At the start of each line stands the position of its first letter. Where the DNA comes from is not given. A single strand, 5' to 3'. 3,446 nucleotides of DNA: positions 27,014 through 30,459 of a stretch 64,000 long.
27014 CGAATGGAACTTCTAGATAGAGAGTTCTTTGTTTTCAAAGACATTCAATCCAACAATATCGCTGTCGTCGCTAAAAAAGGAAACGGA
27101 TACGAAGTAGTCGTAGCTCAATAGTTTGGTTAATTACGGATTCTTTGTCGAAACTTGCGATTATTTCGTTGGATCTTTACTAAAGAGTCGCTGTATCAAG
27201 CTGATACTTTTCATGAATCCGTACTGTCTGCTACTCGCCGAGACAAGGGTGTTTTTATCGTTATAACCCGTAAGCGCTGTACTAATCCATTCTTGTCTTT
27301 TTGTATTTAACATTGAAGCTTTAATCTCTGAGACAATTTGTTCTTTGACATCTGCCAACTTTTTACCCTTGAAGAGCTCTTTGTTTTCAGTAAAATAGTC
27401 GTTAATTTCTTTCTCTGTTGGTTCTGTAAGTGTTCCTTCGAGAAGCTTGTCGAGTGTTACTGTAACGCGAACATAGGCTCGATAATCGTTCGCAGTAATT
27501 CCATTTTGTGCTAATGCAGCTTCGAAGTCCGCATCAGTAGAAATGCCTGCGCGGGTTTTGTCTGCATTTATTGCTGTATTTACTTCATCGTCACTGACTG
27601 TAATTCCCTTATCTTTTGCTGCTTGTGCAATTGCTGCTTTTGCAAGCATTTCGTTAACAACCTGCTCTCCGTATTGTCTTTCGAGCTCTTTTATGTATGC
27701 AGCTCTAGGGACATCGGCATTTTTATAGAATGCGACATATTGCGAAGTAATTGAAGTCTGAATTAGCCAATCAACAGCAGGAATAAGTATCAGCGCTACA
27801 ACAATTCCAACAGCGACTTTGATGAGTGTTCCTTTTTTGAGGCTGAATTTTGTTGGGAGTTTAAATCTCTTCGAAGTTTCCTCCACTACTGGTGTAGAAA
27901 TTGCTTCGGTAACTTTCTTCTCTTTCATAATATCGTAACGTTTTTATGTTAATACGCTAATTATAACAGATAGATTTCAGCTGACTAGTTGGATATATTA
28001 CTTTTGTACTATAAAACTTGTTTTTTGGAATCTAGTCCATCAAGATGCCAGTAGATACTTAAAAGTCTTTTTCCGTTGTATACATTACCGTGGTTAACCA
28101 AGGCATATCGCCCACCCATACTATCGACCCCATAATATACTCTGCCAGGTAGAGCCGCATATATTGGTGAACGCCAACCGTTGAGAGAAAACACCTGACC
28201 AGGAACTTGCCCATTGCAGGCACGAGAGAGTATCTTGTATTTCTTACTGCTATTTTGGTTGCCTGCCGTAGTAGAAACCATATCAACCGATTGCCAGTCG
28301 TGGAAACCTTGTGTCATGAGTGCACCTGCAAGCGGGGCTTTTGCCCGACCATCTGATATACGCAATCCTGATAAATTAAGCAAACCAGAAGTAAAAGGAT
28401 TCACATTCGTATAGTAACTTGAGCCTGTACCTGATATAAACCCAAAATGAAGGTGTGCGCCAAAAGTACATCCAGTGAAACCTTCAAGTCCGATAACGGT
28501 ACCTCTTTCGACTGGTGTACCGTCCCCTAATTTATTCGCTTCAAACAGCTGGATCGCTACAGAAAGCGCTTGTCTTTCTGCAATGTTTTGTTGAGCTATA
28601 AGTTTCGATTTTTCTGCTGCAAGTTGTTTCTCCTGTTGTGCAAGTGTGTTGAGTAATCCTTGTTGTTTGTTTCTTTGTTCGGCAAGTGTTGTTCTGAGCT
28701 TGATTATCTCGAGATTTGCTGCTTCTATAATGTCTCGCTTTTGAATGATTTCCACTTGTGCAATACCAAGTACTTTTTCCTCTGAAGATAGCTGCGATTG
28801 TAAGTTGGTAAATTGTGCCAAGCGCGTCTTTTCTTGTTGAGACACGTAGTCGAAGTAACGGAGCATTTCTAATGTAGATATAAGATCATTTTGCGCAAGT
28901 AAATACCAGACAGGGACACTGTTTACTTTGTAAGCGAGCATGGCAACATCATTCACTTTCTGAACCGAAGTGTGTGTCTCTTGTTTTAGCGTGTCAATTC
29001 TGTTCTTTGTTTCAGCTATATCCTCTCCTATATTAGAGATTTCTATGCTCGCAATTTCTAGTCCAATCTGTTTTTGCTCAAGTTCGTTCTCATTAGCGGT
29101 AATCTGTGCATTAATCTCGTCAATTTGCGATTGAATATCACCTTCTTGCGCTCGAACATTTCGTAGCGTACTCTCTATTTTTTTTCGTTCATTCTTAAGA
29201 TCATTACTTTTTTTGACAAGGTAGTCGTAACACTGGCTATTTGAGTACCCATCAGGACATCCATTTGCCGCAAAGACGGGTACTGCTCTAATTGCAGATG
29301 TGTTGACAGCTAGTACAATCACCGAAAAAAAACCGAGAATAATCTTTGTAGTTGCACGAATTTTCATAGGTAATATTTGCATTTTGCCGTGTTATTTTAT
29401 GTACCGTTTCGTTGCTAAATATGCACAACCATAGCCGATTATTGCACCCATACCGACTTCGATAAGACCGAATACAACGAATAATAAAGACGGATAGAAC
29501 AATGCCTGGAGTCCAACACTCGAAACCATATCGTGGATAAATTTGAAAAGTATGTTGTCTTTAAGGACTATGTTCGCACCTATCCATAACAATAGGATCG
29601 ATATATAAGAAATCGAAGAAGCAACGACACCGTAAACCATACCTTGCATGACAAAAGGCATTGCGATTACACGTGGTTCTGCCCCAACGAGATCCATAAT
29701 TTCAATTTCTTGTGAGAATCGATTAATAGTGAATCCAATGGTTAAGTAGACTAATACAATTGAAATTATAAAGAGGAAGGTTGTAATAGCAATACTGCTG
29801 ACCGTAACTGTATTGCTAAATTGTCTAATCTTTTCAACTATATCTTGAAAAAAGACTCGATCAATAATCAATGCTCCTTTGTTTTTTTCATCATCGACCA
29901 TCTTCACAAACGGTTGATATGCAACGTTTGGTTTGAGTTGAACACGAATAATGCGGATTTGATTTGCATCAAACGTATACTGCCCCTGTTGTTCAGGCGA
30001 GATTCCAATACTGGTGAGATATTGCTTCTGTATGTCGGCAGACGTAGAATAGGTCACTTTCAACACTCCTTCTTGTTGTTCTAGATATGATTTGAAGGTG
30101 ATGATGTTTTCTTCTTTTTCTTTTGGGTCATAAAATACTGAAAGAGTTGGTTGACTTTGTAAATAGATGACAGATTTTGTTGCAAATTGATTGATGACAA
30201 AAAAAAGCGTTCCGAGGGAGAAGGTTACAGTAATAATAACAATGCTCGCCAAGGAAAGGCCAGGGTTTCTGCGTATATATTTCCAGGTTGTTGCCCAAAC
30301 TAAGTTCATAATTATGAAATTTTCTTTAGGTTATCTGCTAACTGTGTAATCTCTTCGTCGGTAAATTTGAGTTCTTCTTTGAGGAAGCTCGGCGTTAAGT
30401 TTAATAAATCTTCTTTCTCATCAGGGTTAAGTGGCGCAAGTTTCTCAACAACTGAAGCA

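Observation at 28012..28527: FtsEX-associated M23 peptidase with its catalytic motifs in circularly permuted order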

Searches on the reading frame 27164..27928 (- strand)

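Call 4: search_protein_families(library=pfam, proteins=[window:27164-27928:-], max_evalue=10)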
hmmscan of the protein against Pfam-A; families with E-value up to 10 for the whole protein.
window:27164-27928:- (255 aa): 10 families
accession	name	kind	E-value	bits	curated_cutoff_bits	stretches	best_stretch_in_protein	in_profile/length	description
PF13624.11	SurA_N_3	-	1.6e-12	48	27.2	1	83-162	80-161/162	SurA-like N-terminal domain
PF09312.16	SurA_N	-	3.1e-08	34.2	30.8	1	88-159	44-114/118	SurA N-terminal domain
PF13623.11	SurA_N_2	-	2.6e-05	24.6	28.5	1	83-125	82-124/145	SurA-like N-terminal domain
PF13145.12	Rotamase_2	-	0.0021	19.3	27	1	170-229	1-65/121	PPIC-type PPIASE domain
PF07700.20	HNOB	-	0.021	15.2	25.5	1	82-138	12-68/163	Haem-NO-binding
PF08640.17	U3_assoc_6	-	0.026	14.9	24.7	1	132-164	29-61/85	U3 small nucleolar RNA-associated protein 6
PF20708.2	DUF6822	-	0.032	13.9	30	1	80-121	118-159/288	Family of unknown function (DUF6822)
PF04691.17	ApoC-I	-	0.098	13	28.3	1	188-220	19-51/61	Apolipoprotein C-I (ApoC-1)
PF09682.15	Phage_holin_6_1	-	0.54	11.1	24.9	1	35-122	8-94/101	Bacteriophage holin of superfamily 6 (Holin_LLH)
PF05698.19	Trigger_C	-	1.5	9.3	22.7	1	80-128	80-128/162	Bacterial trigger factor protein (TF) C-terminus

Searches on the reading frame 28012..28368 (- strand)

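Call 5: search_protein_families(library=pfam, proteins=[window:28012-28368:-], max_evalue=10)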
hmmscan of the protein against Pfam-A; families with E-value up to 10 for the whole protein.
seq(119 aa): 1 family
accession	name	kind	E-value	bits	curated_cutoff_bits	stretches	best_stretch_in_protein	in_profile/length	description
PF01551.29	Peptidase_M23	-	0.051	14.2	28.7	1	67-113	14-56/96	Peptidase family M23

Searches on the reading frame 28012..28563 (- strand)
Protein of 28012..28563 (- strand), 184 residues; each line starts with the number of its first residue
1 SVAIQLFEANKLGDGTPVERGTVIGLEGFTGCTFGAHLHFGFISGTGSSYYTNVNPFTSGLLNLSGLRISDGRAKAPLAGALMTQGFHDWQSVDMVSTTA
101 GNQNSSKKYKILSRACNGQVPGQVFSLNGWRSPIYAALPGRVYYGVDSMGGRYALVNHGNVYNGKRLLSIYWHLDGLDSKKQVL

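Call 15: search_protein_representatives(protein=window:28012-28563:-)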
Query: 184 residues. Proteins with E-value up to 0.001 (for the whole library): 82; up to 1e-10: 32; up to 1e-30: 4. The best 82 are listed.
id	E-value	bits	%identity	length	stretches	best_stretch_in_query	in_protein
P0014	1.4e-61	223.8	57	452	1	2-184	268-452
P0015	2.7e-37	144.6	49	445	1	2-174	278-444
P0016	2.2e-35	138.4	52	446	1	4-174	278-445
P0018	2.1e-31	125.4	45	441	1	2-167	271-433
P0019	4.9e-28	114.4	46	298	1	4-176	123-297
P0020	1.5e-22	96.6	44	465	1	4-173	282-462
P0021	6.5e-22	94.5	42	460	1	2-160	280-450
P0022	3.7e-21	92.0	43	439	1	10-173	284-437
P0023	1.2e-20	90.4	41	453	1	14-176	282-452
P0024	3.8e-20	88.7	40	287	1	4-173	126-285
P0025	3.1e-19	85.7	40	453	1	4-174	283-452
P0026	2.0e-18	83.1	42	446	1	4-172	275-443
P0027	1.8e-17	80.0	37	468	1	6-174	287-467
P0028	1.9e-17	79.9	42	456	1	10-174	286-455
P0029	2.0e-17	79.8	41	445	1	3-162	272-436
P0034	6.6e-16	74.9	43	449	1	3-172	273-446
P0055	3.6e-08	49.7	44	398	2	9-63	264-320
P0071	2.2e-05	40.6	44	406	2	9-43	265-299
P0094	9.1e-04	35.3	35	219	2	14-58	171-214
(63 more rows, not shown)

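Call 25: search_solved_structures(query=window:28012-28563:-, max_evalue=10, show_alignments=3)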
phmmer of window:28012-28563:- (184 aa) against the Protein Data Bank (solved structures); distinct sequences matched with E-value up to 10: 11.
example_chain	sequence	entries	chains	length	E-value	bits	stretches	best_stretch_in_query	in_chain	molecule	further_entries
6jmx_A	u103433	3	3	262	0.0016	21.4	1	15-45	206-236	Peptidase M23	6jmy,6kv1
6jn7_A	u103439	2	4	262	0.0037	20.2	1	15-46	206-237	Peptidase M23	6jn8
4rny_A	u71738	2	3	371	0.0067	19.4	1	9-44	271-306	Conserved hypothetical secreted protein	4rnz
5kqb_A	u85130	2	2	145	0.0077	19.2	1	12-60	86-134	Peptidase M23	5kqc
6jn0_A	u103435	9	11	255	0.024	17.6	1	15-45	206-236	Peptidase M23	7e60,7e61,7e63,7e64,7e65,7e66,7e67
6jn1_A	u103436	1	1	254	0.026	17.5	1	15-45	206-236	Peptidase M23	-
6jmz_A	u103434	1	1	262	0.028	17.4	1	15-46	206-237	Peptidase M23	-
6ue4_A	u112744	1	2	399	0.064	16.2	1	14-43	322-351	ShyA endopeptidase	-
6u2a_A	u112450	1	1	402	0.065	16.2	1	14-43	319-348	ShyA endopeptidase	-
2gu1_A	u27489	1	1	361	0.1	15.5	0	15-42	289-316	Zinc peptidase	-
5kvp_A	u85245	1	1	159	0.2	14.6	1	15-44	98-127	Zoocin A endopeptidase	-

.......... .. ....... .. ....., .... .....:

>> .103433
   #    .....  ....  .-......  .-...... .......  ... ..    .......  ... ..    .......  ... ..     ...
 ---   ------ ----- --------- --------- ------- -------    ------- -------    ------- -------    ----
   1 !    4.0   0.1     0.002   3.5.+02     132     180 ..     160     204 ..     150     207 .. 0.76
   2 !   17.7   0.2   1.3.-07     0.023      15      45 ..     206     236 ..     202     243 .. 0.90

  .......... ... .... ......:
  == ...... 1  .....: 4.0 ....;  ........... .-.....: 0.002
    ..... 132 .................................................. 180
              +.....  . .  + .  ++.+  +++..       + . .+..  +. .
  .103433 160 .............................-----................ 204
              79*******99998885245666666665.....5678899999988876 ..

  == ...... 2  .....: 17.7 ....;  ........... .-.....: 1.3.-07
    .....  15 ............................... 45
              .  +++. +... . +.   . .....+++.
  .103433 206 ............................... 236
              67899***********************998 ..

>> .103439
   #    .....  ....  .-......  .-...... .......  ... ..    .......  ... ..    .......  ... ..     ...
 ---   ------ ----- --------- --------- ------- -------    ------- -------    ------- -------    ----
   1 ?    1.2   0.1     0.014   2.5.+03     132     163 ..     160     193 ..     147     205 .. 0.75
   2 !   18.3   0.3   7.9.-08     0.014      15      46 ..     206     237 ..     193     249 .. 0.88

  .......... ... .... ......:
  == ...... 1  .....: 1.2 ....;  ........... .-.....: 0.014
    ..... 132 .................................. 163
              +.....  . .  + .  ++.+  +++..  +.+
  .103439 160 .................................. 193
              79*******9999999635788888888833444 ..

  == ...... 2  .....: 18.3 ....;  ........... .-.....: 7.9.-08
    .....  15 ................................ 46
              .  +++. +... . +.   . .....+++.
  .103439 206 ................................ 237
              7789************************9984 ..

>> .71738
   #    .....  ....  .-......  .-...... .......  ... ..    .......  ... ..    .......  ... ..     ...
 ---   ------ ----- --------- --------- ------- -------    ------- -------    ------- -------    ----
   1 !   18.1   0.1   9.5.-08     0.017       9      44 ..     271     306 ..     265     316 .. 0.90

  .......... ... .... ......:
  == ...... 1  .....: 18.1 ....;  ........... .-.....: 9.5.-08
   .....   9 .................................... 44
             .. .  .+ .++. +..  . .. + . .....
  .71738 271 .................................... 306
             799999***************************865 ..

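Call 35: predict_structure(alignment_id=A3)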
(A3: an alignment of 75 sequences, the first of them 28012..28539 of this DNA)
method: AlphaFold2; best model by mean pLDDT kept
length: 176 residues; sequences in the alignment: 75
mean_pLDDT: 96.3   pTM: 0.91
mean pLDDT of the five models: 96.3, 96.2, 96.2, 96.0, 95.6
residues with pLDDT >= 90: 168; 70-90: 4; 50-70: 3; < 50: 1
segments of 3 or more residues with pLDDT < 50: none
pLDDT, mean of each block of 10 residues (from residue 1): 84 98 98 90 94 98 99 98 98 96 97 98 98 97 98 96 97 97
secondary structure, 60 per line:
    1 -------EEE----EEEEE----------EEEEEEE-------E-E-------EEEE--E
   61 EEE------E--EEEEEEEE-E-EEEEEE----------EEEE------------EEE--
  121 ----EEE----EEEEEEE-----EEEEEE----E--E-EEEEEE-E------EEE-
elements in order: E8-10 E15-19 E30-36 E54-57 E60-63 E73-80 E84-89 E100-103 E116-118 E125-127 E132-138 E144-149 E159-164 E173-175

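Call 38: fold_search(model_id=the predicted structure, library=pdb)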
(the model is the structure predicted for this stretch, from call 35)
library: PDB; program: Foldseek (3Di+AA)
matches with E <= 10: 518; with E <= 0.001: 0
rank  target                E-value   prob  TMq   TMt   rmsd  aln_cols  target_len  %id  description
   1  8i1v_C                7.2e-02  0.08  0.17  0.07  21.9       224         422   10  The asymmetric unit of P22 procapsid (released 2023-03-08)
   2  8gn5_A                1.0e-01  0.06  0.15  0.08  22.8       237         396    8  Designed pH-responsive P22 VLP (released 2024-01-31)
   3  8i1v_B                1.1e-01  0.09  0.17  0.08  20.9       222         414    8  The asymmetric unit of P22 procapsid (released 2023-03-08)
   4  8i1v_A                2.0e-01  0.08  0.16  0.08  20.2       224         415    9  The asymmetric unit of P22 procapsid (released 2023-03-08)
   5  8skg_A                2.0e-01  0.04  0.14  0.08  22.1       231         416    8  CUS-3 Mature Virus Capsid (released 2025-02-19)
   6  2r73_B                2.4e-01  0.11  0.20  0.22  12.5       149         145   14  Crystal Structure of the Possum Milk Whey Lipocalin Trichosurin at pH 8.2 (released 2007-11-20)
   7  8i1v_D                2.4e-01  0.07  0.17  0.08  21.0       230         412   10  The asymmetric unit of P22 procapsid (released 2023-03-08)
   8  7s9v_A                3.1e-01  0.12  0.17  0.03  14.0        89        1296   17  DrmAB:ADP (released 2022-06-15)
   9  8u10_B                3.7e-01  0.03  0.15  0.07  21.9       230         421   10  In situ cryo-EM structure of bacteriophage P22 gp1:gp4:gp5:gp10:gp9 N-term complex in conformation 1 at 3.2A resolutio (released 2023-11-22)
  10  2wr9_D                3.9e-01  0.14  0.23  0.30  13.4       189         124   10  CRYSTAL STRUCTURE OF BURKHOLDERIA CENOCEPACIA LECTIN (BCLA) COMPLEXED WITH AMAN1-3MAN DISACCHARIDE (released 2009-09-15)
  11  8i1v_G                3.9e-01  0.03  0.16  0.07  21.7       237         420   11  The asymmetric unit of P22 procapsid (released 2023-03-08)
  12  7s9w_A                4.1e-01  0.11  0.17  0.03  14.1        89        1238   17  Structure of DrmAB:ADP:DNA complex (released 2022-06-15)
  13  2r73_A                4.8e-01  0.12  0.21  0.25  12.3       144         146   12  Crystal Structure of the Possum Milk Whey Lipocalin Trichosurin at pH 8.2 (released 2007-11-20)
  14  7kzu                  5.4e-01  0.06  0.16  0.06  16.4       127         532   16  Quasi-intermediate state (Q) of a truncated Hsp70 DnaK fused with a substrate peptide (released 2021-05-12)
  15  9is4_O                5.4e-01  0.02  0.13  0.12  19.1       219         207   12  Cryo-EM structure of a TEF30-associated intermediate C2S-type PSII-LHCII supercomplex from Chlamydomonas reinhardtii (released 2025-05-21)
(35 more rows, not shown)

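Call 56: search_protein_families(library=pfam, proteins=[P0071, P0055, P0034, P0094], max_evalue=0.01)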
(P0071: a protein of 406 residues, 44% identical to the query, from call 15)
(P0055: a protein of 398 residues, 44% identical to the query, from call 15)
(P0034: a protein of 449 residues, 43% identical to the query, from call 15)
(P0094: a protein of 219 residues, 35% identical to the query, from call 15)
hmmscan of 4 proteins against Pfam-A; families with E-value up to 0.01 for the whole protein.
P0071 (406 aa): 3 families
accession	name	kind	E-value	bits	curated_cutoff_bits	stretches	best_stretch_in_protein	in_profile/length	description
PF01551.29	Peptidase_M23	-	2.4e-20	72.9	28.7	2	245-307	37-96/96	Peptidase family M23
PF24568.1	CC_PcsB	-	6.6e-06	26.3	27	1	117-184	1-70/75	Peptidoglycan hydrolase PcsB, coiled-coil domain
PF08614.16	ATG16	-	0.0034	18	33.7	1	48-125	98-175/200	Autophagy protein 16 (ATG16)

P0055 (398 aa): 4 families
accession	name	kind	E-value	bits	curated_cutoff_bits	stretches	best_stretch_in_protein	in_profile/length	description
PF01551.29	Peptidase_M23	-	1.8e-16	60.5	28.7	2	257-300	47-90/96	Peptidase family M23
PF24568.1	CC_PcsB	-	0.00022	21.5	27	1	111-178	3-69/75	Peptidoglycan hydrolase PcsB, coiled-coil domain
PF11932.13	DUF3450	-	0.0019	18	32.6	1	10-98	4-91/241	Protein of unknown function (DUF3450)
PF13250.11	DUF4041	-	0.0043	17.3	27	0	102-132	23-53/56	Domain of unknown function (DUF4041)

P0034 (449 aa): 3 families
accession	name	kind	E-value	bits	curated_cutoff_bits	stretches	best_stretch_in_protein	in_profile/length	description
PF01551.29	Peptidase_M23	-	8.2e-13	48.8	28.7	2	283-322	58-96/96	Peptidase family M23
PF06818.20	Fez1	-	0.00024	22.1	34.4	0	179-272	52-145/199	Fez1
PF10473.14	CENP-F_leu_zip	-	0.0094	16.5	34.5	1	44-134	15-105/140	Leucine-rich repeats of kinetochore protein Cenp-F/LEK1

P0094 (219 aa): 1 family
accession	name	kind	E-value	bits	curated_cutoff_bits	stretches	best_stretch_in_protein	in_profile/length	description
PF01551.29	Peptidase_M23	-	1.6e-08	35.1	28.7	1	94-203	5-91/96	Peptidase family M23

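Call 60: fold_search(model_id=the predicted structure, library=viral)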
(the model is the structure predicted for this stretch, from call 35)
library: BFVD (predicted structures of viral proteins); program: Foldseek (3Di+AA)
matches with E <= 10: 351; with E <= 0.001: 0
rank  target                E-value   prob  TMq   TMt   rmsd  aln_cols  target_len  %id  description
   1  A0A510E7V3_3          4.2e-03  0.90  0.31  0.06  13.0       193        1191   18  (no name in the UniProt tables at hand)
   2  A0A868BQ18            1.0e-01  0.12  0.19  0.11  14.6       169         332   10  (no name in the UniProt tables at hand)
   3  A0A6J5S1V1            1.4e-01  0.04  0.15  0.07  23.0       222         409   11  Major capsid protein Gp5 [uncultured Caudovirales phage]
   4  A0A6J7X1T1            2.5e-01  0.04  0.15  0.07  23.6       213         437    7  Major capsid protein Gp5 [uncultured Caudovirales phage]
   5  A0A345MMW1            2.9e-01  0.09  0.18  0.22  14.4       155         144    8  (no name in the UniProt tables at hand)
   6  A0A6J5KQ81            3.4e-01  0.05  0.17  0.11  17.0       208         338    8  Uncharacterized protein [uncultured Caudovirales phage]
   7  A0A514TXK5            3.8e-01  0.08  0.19  0.12  13.8       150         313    9  (no name in the UniProt tables at hand)
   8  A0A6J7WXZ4            4.2e-01  0.03  0.14  0.07  19.5       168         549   13  Uncharacterized protein [uncultured Caudovirales phage]
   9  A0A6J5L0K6            4.7e-01  0.08  0.21  0.10  13.6       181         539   12  Uncharacterized protein [uncultured Caudovirales phage]
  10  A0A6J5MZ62            4.7e-01  0.04  0.15  0.15  13.8       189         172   11  Uncharacterized protein [uncultured Caudovirales phage]
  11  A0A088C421            5.5e-01  0.05  0.16  0.12  13.3       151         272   14  (no name in the UniProt tables at hand)
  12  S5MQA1                6.2e-01  0.06  0.20  0.19  17.7       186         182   11  Uncharacterized protein [Hemileuca sp. nucleopolyhedrovirus]
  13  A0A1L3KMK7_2          6.2e-01  0.03  0.14  0.04  14.4       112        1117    8  (no name in the UniProt tables at hand)
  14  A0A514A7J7            6.5e-01  0.06  0.19  0.15  13.8       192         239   10  (no name in the UniProt tables at hand)
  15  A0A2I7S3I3            6.5e-01  0.02  0.15  0.03  26.2       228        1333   10  (no name in the UniProt tables at hand)
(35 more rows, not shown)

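Call 61: find_encoding_contigs(protein=P0071, flank=4000, max_places=3)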
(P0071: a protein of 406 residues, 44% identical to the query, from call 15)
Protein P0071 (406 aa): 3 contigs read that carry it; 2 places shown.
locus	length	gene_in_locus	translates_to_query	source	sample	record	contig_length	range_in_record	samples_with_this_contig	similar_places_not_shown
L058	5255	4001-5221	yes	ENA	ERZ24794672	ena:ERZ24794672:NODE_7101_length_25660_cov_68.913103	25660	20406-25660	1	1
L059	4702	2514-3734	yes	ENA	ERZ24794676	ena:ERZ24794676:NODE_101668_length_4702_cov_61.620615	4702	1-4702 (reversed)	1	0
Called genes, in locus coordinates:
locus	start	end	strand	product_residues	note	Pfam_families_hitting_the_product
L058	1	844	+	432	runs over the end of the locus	PF00232:Glyco_hydro_1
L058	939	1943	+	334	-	PF03462:PCRF, PF00472:RF-1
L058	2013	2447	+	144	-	-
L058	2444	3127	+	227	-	PF00005:ABC_tran, PF13304:AAA_21 (faint)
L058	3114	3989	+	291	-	PF18075:FtsX_ECD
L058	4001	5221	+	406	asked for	PF24568:CC_PcsB (weak), PF01551:Peptidase_M23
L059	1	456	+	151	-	?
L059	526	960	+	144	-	-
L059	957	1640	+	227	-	PF00005:ABC_tran, PF13304:AAA_21 (faint)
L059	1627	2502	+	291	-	PF18075:FtsX_ECD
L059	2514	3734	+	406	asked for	PF24568:CC_PcsB (weak), PF01551:Peptidase_M23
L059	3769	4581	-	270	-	PF13495:Phage_int_SAM_4, PF02899:Phage_int_SAM_1 (weak), PF00589:Phage_integrase, PF22823:MrpR_C_cat (weak)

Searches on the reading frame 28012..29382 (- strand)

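Call 4: search_protein_families(library=pfam, proteins=[window:28012-29382:-], max_evalue=10)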
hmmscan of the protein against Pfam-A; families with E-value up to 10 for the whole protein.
window:28012-29382:- (457 aa): 6 families
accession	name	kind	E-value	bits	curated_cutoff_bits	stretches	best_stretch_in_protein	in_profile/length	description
PF01551.29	Peptidase_M23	-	8.5e-07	29.5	28.7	2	283-317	55-89/96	Peptidase family M23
PF24922.1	ACBP4_C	-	0.00031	21.4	31.2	2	60-133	6-79/105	Acyl-CoA-binding domain-containing protein 4-6, C-terminal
PF06818.20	Fez1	-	0.048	14.6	34.4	1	66-265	33-177/199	Fez1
PF08614.16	ATG16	-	0.26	11.9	33.7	1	58-131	75-148/200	Autophagy protein 16 (ATG16)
PF15905.10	HMMR_N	-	0.75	9.6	30.1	1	180-274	214-307/330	Hyaluronan mediated motility receptor N-terminal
PF05377.16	FlaC_arch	-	1.9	9.4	27.8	1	60-94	3-37/55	Flagella accessory protein C (FlaC)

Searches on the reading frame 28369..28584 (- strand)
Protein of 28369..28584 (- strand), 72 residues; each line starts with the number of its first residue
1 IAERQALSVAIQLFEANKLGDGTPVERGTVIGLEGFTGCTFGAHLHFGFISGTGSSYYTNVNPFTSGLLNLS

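Call 5: search_protein_families(library=pfam, proteins=[window:28369-28584:-], max_evalue=10)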
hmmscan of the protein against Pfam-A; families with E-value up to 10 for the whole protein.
seq(72 aa): 1 family
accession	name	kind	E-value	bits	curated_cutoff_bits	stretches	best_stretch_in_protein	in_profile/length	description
PF01551.29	Peptidase_M23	-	0.00018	22.1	28.7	1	18-51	56-89/96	Peptidase family M23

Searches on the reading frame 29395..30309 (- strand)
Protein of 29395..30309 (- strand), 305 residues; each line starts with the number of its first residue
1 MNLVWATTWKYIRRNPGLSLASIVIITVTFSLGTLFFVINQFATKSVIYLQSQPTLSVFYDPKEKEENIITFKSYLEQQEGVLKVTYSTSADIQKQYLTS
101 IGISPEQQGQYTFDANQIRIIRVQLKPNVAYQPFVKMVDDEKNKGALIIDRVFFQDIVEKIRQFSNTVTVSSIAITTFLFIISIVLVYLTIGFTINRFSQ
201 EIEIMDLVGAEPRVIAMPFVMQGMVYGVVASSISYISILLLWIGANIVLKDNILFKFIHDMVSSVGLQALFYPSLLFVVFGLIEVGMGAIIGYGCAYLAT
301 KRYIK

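Call 4: search_protein_families(library=pfam, proteins=[window:29395-30309:-], max_evalue=10)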
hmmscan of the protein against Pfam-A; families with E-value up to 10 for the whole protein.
window:29395-30309:- (305 aa): 3 families
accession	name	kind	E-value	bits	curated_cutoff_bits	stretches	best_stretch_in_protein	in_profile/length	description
PF02687.27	FtsX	-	0.00065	20.2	25.5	1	174-282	2-99/120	FtsX-like permease C-terminal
PF18075.7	FtsX_ECD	-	0.0055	17.7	23.5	1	56-136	3-85/96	FtsX extracellular domain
PF13038.11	DUF3899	-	2.4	9.1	23.4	1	158-187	58-87/88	Domain of unknown function (DUF3899)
